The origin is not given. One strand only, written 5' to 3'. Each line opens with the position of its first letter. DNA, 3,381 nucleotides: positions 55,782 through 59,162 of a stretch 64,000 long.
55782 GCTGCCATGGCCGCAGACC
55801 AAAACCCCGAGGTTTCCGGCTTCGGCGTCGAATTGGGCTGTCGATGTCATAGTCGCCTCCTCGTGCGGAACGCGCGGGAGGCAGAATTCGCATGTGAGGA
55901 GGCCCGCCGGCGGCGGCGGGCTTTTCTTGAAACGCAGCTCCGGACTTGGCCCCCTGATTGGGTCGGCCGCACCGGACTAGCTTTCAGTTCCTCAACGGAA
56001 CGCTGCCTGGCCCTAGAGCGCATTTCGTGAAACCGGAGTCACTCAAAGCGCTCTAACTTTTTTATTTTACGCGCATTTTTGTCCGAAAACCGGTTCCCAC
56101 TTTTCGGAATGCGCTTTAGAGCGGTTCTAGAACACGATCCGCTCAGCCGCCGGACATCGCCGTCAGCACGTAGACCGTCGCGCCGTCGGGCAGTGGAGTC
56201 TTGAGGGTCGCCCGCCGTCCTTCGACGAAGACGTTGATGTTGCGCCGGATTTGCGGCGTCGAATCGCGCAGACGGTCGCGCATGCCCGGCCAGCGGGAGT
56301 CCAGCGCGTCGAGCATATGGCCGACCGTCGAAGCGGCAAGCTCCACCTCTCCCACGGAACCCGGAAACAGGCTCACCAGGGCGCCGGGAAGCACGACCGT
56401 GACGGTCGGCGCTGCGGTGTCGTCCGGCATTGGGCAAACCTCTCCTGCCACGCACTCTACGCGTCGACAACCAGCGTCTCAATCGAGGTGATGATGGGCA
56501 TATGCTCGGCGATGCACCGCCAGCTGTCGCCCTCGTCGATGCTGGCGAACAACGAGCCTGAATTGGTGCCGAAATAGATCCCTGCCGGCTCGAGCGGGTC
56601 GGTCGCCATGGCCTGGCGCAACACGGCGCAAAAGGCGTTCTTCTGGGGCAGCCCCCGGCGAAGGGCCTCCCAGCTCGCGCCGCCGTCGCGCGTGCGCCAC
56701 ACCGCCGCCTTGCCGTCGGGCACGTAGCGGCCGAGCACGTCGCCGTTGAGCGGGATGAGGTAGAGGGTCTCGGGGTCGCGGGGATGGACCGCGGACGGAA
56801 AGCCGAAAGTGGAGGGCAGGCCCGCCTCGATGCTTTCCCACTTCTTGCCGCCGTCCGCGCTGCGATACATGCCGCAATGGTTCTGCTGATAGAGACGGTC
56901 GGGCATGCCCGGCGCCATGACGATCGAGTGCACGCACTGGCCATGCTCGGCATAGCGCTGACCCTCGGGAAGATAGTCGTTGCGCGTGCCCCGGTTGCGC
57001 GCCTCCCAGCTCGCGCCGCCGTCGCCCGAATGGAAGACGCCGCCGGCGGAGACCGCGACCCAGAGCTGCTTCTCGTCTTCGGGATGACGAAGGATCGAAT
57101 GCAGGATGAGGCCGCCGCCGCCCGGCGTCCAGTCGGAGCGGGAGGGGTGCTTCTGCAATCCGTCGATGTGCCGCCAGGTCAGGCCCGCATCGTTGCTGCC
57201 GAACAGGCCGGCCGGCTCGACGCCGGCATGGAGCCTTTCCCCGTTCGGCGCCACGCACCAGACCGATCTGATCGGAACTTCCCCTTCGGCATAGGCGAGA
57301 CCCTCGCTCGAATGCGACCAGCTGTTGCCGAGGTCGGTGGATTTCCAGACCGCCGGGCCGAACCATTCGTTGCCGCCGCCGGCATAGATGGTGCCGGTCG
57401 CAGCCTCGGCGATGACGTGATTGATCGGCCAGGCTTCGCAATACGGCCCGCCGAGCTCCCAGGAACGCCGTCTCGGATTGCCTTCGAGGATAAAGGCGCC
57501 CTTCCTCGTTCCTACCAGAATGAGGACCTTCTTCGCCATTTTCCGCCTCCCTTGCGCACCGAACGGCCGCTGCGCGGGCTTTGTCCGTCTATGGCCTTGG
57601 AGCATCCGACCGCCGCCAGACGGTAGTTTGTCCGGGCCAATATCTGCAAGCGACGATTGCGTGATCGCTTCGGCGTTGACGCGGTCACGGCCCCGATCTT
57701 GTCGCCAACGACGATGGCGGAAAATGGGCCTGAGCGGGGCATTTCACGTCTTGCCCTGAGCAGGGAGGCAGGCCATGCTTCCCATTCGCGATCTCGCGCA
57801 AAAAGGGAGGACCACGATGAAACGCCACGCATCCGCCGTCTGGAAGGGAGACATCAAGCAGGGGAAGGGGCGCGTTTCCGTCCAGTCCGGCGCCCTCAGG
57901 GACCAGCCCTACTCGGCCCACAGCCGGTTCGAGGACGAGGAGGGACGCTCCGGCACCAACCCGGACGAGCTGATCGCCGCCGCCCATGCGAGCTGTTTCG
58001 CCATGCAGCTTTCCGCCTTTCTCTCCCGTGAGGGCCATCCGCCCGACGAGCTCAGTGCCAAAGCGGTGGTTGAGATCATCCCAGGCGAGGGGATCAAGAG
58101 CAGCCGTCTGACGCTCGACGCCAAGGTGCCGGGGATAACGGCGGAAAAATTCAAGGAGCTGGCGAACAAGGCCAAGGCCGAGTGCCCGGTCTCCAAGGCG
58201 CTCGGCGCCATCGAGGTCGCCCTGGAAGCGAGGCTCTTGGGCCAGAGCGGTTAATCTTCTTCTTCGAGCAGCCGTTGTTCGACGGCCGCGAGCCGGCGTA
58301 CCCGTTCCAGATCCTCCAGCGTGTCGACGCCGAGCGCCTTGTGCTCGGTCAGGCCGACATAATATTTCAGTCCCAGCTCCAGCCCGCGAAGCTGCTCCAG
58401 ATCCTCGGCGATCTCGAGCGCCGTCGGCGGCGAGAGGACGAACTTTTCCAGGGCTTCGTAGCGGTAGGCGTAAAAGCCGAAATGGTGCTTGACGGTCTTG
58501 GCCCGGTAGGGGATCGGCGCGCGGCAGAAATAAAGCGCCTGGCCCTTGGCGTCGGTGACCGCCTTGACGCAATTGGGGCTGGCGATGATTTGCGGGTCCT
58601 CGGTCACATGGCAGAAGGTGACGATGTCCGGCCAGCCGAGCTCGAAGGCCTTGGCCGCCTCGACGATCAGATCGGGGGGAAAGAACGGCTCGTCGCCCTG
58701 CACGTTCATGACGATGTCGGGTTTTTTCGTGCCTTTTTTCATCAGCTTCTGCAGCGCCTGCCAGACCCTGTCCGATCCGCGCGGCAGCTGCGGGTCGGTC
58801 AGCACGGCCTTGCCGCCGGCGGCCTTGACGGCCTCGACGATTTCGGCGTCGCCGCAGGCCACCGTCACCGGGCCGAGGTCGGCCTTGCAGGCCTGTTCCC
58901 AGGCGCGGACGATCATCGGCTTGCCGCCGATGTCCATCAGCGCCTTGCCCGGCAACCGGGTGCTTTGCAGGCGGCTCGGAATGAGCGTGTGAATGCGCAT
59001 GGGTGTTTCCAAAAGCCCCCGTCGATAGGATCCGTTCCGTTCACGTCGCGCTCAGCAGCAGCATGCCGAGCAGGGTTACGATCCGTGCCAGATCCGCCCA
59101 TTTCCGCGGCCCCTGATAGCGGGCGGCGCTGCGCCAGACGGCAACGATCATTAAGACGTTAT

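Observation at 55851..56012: Structured cbiX-operon leader with double anti-SD but no recognisable B12 box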

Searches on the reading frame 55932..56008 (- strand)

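Call 74: search_protein_families(library=pfam, proteins=[L207:2645-3073:+, L207:3207-4046:+])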
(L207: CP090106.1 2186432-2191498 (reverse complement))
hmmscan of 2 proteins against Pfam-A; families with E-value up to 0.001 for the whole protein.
L207:2645-3073:+ (142 aa): 1 family
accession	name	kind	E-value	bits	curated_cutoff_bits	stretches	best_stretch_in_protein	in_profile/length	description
PF01890.21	CbiG_C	-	1.7e-31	109.6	27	1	12-132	1-117/117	Cobalamin synthesis G C-terminus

L207:3207-4046:+ (279 aa): 1 family
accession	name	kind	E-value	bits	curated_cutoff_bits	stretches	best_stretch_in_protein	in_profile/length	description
PF00590.25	TP_methylase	-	1.2e-44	153.2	27.8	1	16-227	2-211/212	Tetrapyrrole (Corrin/Porphyrin) Methylases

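Call 78: find_homologous_proteins(query=L207:2645-3073:+, max_evalue=1e-10)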
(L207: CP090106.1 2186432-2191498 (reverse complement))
Query L207:2645-3073:+ (142 aa): 446 proteins with E <= 1e-10 among 1910 candidates; the best 120 are listed.
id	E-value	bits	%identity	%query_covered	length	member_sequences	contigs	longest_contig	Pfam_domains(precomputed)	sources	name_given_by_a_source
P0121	2.8e-78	278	95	100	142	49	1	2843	PF01890.22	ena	-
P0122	1.1e-72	260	72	100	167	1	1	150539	PF01890.22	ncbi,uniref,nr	ncbi:cobalamin biosynthesis protein [Sinorhizobium medicae]|uniref:cobalamin biosynthesis protein n=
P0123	7.6e-66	238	83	100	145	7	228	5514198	PF01890.22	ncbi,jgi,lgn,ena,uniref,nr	ncbi:cobalamin biosynthesis protein CobE [Sinorhizobium medicae]|uniref:Protein CobE n=1 Tax=Sinorhi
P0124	6.5e-58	212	76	97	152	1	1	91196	PF01890.22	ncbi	-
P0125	1.4e-57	211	77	94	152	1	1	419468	PF01890.22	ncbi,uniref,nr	ncbi:cobalamin biosynthesis protein CobE [Sinorhizobium glycinis]|uniref:Cobalamin biosynthesis prot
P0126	1.7e-57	211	76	97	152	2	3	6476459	PF01890.22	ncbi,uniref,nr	ncbi:cobalt-precorrin 5A hydrolase [Sinorhizobium fredii]|uniref:CobE protein CobE n=1 Tax=Sinorhizo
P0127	8.4e-57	209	79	95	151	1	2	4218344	PF01890.22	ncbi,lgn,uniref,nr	ncbi:cobalamin biosynthesis protein [Sinorhizobium garamanticum]|uniref:Cobalamin biosynthesis prote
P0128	9.4e-57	209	76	97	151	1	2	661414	PF01890.22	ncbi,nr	ncbi:cobalamin biosynthesis protein [Ensifer sp. IC3342]|nr:cobalamin biosynthesis protein [Ensifer 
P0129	2.3e-56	207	78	94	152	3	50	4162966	PF01890.22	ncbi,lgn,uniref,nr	ncbi:cobalamin biosynthesis protein [Sinorhizobium fredii]|uniref:cobalamin biosynthesis protein n=1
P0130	2.5e-56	207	81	88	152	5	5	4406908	PF01890.22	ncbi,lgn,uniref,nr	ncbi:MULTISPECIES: cobalamin biosynthesis protein [Sinorhizobium]|uniref:cobalamin biosynthesis prot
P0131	3.0e-56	207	74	97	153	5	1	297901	PF01890.22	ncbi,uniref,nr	ncbi:cobalamin biosynthesis protein [Sinorhizobium sp. 8-89]|uniref:cobalamin biosynthesis protein n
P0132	3.8e-56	207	79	94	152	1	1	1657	PF01890.22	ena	-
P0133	8.9e-56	206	76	95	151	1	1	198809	PF01890.22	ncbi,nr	ncbi:cobalamin biosynthesis protein [Ensifer sp. MPMI2T]|nr:cobalamin biosynthesis protein [Ensifer 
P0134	1.8e-55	204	76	87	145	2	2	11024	PF01890.22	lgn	-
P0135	4.2e-55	203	76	94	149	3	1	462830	PF01890.22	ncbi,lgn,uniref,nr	ncbi:cobalamin biosynthesis protein [Sinorhizobium alkalisoli]|uniref:Cobalamin biosynthesis protein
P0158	4.5e-47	177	72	89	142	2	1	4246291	PF01890.22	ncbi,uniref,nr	ncbi:cobalamin biosynthesis protein [Ensifer adhaerens]|uniref:cobalamin biosynthesis protein n=1 Ta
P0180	1.1e-39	154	65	80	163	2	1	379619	PF01890.22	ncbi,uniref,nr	ncbi:cobalamin biosynthesis protein CbiG [Mycoplana sp. BE70]|uniref:cobalamin biosynthesis protein 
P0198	6.1e-37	145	64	85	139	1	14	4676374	PF01890.22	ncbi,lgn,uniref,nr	ncbi:cobalt-precorrin 5A hydrolase [Rhizobium leguminosarum]|uniref:Cobalt-precorrin 5A hydrolase n=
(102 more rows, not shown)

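Call 79: find_encoding_contigs(protein=P0126, flank=2000, max_places=1)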
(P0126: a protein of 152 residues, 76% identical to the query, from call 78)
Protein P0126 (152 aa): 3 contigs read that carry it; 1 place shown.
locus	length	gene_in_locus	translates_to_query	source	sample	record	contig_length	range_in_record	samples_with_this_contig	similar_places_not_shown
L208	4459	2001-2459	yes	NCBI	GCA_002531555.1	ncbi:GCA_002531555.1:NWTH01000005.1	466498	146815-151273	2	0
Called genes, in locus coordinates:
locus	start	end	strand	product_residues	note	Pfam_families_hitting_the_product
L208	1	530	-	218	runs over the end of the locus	PF04140:ICMT (weak), PF04191:PEMT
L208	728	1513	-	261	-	PF01925:TauE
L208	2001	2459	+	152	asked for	PF01890:CbiG_C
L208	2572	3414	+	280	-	PF00590:TP_methylase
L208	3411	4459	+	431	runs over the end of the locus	PF01656:CbiA, PF13500:AAA_26 (weak), PF07685:GATase_3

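Call 80: find_encoding_contigs(protein=P0158, flank=2000, max_places=1)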
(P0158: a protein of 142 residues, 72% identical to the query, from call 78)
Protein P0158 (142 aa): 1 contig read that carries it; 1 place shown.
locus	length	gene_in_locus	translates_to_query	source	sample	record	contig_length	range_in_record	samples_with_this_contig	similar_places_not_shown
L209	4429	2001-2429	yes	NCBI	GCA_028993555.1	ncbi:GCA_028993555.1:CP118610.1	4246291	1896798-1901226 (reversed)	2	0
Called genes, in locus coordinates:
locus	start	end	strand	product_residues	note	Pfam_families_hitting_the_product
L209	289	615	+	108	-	-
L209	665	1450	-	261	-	PF01925:TauE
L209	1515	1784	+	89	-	-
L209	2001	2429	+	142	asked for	PF01890:CbiG_C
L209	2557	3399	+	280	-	PF00590:TP_methylase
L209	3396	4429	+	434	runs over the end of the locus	PF01656:CbiA, PF13500:AAA_26 (weak), PF07685:GATase_3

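Call 81: find_encoding_contigs(protein=P0198, flank=2000, max_places=1)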
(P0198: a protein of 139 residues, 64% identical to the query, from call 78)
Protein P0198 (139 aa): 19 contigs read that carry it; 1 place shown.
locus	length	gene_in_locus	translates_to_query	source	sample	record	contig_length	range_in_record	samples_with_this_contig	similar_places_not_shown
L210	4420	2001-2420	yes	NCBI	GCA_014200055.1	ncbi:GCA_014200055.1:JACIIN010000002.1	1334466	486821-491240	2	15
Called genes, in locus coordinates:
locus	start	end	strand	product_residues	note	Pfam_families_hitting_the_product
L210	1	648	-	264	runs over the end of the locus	PF12844:HTH_19, PF13560:HTH_31, PF01381:HTH_3, PF17765:MLTR_LBD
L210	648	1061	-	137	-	PF12680:SnoaL_2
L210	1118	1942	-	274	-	PF01925:TauE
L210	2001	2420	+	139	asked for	PF01890:CbiG_C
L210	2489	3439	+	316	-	PF01156:IU_nuc_hydro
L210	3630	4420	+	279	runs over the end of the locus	PF00590:TP_methylase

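Call 82: find_encoding_contigs(protein=P0180, flank=2000, max_places=1)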
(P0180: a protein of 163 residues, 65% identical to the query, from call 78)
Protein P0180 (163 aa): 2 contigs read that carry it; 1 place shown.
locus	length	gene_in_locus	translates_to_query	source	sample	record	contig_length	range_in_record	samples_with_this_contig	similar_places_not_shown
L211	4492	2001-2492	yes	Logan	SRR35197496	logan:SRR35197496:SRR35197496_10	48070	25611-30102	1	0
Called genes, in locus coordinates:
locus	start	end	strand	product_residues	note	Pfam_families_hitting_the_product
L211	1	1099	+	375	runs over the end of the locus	PF00383:dCMP_cyt_deam_1, PF14437:MafB19-deam (weak), PF01872:RibD_C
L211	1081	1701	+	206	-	PF00677:Lum_binding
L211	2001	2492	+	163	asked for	PF01890:CbiG_C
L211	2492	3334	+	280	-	PF00590:TP_methylase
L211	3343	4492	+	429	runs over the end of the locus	PF01656:CbiA, PF13500:AAA_26 (weak), PF07685:GATase_3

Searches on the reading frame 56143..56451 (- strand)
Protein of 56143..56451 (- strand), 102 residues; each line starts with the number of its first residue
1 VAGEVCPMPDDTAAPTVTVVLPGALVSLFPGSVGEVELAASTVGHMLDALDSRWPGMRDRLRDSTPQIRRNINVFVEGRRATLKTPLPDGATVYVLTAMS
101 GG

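Call 7: search_protein_families(library=pfam, proteins=[window:56143-56451:-])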
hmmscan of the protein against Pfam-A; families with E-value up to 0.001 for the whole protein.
window:56143-56451:- (102 aa): 1 family
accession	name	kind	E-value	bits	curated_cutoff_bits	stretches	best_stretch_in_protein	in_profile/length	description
PF02597.26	ThiS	-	7.9e-06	26.8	22.5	1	28-102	10-76/76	ThiS family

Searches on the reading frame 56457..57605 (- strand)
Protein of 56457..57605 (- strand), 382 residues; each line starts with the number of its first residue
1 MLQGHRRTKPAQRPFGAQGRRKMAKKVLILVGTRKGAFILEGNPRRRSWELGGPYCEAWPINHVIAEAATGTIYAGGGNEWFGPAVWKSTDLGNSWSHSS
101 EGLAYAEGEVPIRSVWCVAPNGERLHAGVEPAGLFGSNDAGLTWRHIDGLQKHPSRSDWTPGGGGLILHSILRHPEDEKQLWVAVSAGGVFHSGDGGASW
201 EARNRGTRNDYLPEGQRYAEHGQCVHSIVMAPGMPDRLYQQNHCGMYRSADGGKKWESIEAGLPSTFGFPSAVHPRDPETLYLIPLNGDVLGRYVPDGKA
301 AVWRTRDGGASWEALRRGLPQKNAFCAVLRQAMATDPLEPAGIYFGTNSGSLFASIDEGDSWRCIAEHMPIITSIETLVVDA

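Call 7: search_protein_families(library=pfam, proteins=[window:56457-57605:-])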
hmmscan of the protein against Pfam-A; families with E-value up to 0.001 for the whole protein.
window:56457-57605:- (382 aa): 3 families
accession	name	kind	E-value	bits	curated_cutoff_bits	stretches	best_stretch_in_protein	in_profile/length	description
PF15902.12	Sortilin-Vps10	-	4e-15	56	33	3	190-318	3-115/446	Sortilin, neurotensin receptor 3,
PF02012.26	BNR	-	2.9e-05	23.8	27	0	303-313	1-11/12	BNR/Asp-box repeat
PF13810.12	DUF4185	-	0.00094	18.9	39.5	0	237-260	120-143/309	Domain of unknown function (DUF4185)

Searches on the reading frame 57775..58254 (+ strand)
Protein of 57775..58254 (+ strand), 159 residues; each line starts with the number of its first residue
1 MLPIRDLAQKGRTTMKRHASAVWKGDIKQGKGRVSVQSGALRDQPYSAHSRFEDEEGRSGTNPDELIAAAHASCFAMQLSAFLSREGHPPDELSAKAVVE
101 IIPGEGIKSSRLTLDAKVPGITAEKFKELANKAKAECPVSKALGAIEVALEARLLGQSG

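Call 7: search_protein_families(library=pfam, proteins=[window:57775-58254:+])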
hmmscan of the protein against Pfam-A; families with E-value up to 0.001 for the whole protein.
window:57775-58254:+ (159 aa): 1 family
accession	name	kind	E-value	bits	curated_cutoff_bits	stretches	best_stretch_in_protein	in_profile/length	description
PF02566.24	OsmC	-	7.7e-18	65.2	27.5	1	59-150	4-99/100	OsmC-like protein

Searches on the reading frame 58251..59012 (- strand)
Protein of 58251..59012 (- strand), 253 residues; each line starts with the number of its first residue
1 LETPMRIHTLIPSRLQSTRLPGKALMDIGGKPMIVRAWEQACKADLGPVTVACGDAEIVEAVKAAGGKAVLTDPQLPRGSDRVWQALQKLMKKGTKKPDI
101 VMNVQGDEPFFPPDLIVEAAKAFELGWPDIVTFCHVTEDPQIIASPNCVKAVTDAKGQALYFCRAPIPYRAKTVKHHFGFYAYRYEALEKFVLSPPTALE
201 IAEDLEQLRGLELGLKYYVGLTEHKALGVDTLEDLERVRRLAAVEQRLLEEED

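Call 7: search_protein_families(library=pfam, proteins=[window:58251-59012:-])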
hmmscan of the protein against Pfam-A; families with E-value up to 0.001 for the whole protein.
window:58251-59012:- (253 aa): 2 families
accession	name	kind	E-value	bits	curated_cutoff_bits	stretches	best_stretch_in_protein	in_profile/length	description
PF02348.25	CTP_transf_3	-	1e-41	143.6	22.6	1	10-213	3-213/217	Cytidylyltransferase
PF12804.13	NTP_transf_3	-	3.5e-10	40.7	27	1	22-158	15-147/160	MobA-like NTP transferase domain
